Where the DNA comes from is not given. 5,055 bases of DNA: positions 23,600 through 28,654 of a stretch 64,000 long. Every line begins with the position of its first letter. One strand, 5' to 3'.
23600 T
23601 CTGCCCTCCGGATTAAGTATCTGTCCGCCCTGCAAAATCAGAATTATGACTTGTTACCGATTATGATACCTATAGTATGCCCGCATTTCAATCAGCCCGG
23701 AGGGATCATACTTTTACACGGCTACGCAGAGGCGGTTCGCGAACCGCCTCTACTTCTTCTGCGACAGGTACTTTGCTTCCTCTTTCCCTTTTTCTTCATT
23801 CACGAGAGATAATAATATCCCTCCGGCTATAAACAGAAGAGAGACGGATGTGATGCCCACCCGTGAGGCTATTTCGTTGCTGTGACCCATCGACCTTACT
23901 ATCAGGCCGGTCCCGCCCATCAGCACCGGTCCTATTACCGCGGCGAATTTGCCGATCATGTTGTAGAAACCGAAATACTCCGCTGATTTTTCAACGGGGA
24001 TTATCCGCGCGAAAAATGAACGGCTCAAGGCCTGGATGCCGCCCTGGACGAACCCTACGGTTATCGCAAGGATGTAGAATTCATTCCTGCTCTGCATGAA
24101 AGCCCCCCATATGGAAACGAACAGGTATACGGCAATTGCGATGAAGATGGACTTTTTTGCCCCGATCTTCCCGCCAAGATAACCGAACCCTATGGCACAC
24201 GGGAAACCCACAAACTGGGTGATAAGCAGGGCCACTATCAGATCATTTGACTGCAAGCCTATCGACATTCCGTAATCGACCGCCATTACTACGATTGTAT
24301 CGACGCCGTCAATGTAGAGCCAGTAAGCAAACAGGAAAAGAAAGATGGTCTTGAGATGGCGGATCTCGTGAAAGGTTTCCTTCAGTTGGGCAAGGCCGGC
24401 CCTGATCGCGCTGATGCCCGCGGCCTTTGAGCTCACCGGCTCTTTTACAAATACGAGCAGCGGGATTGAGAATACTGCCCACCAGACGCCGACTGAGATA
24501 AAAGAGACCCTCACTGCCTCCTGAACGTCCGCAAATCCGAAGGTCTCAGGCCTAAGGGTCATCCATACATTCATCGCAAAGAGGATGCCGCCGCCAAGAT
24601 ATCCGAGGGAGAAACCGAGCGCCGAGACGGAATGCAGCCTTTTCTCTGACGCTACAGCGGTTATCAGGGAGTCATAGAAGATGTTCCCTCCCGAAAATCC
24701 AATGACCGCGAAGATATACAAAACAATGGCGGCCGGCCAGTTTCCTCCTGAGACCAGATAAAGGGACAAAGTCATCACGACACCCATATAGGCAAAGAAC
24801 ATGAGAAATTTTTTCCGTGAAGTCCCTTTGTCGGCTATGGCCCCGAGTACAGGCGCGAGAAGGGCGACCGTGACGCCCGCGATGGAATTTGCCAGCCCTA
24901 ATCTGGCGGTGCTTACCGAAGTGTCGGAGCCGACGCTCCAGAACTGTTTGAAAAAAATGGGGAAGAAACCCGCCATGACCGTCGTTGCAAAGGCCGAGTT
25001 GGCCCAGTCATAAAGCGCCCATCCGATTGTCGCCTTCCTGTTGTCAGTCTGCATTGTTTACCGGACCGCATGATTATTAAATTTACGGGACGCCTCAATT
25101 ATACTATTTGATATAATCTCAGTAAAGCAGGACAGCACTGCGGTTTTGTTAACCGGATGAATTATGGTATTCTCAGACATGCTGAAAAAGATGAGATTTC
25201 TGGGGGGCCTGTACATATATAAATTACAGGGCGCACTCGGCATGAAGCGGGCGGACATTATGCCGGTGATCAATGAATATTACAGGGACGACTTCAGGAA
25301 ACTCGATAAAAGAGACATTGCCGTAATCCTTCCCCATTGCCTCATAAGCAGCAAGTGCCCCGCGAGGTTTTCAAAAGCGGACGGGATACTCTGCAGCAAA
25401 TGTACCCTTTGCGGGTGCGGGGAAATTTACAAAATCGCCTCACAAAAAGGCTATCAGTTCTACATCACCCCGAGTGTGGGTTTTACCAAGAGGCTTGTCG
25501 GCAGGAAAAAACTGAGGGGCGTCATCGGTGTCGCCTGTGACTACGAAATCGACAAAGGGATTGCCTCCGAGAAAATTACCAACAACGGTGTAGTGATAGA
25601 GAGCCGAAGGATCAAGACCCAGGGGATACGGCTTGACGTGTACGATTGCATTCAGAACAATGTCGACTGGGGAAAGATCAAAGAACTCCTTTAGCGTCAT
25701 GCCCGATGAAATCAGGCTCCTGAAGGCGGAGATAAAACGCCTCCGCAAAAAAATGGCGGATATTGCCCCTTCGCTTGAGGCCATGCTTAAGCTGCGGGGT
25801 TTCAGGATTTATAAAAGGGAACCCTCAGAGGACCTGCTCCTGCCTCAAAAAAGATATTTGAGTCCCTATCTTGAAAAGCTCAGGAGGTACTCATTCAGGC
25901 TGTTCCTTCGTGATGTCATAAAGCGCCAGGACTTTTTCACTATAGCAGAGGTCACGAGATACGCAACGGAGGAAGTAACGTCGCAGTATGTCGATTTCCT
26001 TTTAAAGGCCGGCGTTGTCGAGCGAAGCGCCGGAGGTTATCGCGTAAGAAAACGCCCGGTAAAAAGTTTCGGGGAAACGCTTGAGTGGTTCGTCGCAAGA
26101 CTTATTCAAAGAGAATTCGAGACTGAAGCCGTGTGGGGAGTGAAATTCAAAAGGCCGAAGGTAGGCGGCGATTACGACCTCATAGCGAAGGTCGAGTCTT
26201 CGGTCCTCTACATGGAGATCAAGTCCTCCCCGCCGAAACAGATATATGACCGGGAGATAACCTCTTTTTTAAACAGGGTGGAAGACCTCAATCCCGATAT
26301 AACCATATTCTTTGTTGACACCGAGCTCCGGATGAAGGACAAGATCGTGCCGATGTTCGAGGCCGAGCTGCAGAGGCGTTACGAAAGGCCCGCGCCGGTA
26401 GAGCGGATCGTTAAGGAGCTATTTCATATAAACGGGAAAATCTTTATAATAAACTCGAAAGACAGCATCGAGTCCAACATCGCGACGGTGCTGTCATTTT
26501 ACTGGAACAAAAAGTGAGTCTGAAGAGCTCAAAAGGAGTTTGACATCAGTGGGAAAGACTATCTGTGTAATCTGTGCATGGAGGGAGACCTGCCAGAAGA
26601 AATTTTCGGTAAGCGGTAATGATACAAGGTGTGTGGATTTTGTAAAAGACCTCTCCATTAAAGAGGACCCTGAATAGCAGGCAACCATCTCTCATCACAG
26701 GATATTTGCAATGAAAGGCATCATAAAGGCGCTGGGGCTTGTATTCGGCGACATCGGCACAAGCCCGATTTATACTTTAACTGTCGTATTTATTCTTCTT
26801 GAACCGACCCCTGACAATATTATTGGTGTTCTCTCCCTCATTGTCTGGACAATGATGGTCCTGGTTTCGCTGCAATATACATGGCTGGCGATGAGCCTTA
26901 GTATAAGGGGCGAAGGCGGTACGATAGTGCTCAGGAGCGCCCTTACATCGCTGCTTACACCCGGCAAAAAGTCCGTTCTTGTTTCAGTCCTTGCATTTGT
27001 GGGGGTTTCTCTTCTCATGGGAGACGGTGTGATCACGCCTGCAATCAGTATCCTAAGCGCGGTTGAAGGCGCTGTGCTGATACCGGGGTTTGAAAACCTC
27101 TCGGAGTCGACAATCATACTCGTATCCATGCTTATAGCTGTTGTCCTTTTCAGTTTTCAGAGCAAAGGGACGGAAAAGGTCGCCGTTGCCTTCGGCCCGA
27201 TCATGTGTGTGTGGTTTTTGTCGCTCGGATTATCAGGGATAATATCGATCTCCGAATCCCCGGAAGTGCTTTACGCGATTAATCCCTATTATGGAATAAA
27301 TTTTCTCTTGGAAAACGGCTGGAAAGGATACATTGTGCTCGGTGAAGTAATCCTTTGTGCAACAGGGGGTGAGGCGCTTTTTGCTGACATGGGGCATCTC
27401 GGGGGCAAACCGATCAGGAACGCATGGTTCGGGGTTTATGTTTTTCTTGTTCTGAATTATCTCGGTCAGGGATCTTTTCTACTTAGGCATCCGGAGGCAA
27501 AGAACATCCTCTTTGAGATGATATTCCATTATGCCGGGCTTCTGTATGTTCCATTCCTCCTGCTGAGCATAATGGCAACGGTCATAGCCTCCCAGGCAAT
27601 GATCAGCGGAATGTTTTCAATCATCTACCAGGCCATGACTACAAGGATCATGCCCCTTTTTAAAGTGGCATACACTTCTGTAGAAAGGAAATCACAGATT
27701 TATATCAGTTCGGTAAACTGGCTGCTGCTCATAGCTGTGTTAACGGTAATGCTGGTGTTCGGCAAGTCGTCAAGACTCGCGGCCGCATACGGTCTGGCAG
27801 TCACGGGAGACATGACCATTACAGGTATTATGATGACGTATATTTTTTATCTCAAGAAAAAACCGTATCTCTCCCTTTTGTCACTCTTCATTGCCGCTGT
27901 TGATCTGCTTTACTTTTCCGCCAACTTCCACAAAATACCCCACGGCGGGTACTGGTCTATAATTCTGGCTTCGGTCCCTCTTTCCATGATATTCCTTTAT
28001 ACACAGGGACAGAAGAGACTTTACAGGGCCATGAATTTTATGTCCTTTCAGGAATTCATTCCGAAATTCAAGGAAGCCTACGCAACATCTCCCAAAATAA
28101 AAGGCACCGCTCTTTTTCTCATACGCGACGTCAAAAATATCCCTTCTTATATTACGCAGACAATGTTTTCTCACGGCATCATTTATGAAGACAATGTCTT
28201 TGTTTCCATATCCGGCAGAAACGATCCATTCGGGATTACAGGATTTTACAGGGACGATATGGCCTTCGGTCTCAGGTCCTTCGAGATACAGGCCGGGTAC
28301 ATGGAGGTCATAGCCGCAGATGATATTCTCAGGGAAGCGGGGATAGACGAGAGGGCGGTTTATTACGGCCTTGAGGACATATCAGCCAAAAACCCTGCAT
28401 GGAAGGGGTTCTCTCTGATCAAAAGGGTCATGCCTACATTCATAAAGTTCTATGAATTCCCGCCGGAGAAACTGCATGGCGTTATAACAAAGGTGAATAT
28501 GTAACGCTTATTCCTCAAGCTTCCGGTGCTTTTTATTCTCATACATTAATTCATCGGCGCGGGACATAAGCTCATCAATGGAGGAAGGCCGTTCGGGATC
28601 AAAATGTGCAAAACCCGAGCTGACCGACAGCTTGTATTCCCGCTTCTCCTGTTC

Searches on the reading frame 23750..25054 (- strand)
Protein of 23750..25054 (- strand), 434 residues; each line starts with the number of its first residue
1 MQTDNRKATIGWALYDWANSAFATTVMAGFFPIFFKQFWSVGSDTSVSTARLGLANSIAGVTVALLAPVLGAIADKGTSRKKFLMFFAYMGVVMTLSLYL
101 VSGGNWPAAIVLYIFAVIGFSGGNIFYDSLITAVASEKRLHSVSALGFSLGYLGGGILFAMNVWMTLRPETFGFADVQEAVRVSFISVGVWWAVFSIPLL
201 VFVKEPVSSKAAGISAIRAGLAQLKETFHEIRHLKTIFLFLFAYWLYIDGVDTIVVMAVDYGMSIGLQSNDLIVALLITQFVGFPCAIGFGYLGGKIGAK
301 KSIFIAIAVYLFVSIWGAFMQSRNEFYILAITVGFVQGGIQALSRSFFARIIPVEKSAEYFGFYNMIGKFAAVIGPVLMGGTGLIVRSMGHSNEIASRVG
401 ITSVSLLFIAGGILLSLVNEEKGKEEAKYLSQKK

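Call 52: search_protein_families(library=pfam, proteins=[window:23750-25054:-], max_evalue=0.00001)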
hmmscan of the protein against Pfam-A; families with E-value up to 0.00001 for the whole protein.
window:23750-25054:- (434 aa): 2 families
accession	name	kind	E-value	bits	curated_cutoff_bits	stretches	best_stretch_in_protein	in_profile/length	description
PF11700.14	ATG22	-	2.6e-66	224.8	24.1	1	5-428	2-482/482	Vacuole effluxer Atg22 like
PF07690.21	MFS_1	-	2.4e-18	66.6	33.4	1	23-376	11-347/347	Major Facilitator Superfamily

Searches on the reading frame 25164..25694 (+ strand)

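Call 52: search_protein_families(library=pfam, proteins=[window:25164-25694:+], max_evalue=0.00001)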
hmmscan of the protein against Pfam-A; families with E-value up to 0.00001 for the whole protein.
window:25164-25694:+ (176 aa): 1 family
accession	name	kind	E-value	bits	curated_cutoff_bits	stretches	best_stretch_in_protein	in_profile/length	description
PF01976.22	DUF116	-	8.7e-28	97.2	25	1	34-175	23-154/155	Protein of unknown function DUF116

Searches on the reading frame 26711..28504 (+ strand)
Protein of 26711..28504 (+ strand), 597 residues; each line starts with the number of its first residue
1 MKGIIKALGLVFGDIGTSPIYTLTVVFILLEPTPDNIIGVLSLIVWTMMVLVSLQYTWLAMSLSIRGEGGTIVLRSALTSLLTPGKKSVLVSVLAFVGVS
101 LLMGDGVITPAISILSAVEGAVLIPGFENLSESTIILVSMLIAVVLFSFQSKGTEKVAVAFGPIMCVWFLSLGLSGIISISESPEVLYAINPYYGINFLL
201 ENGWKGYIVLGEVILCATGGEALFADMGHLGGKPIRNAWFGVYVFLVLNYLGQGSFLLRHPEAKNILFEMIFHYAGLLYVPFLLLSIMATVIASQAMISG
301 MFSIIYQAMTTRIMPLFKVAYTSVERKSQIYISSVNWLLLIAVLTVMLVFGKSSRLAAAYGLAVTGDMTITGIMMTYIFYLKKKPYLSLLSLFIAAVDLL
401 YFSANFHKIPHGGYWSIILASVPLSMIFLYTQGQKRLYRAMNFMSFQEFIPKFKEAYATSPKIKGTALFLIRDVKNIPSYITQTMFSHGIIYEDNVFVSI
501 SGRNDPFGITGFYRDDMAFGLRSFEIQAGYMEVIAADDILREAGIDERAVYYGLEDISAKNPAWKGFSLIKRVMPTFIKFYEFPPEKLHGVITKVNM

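Call 52: search_protein_families(library=pfam, proteins=[window:26711-28504:+], max_evalue=0.00001)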
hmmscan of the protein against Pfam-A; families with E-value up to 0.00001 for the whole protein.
window:26711-28504:+ (597 aa): 2 families
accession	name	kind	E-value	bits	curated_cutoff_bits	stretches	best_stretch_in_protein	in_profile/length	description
PF02705.21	K_trans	-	1.6e-154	515.1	24.8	1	4-447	2-449/454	K+ potassium transporter integral membrane domain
PF22776.1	K_trans_C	-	6.9e-16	58.8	24.8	1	464-597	1-151/151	K+ potassium transporter C-terminal domain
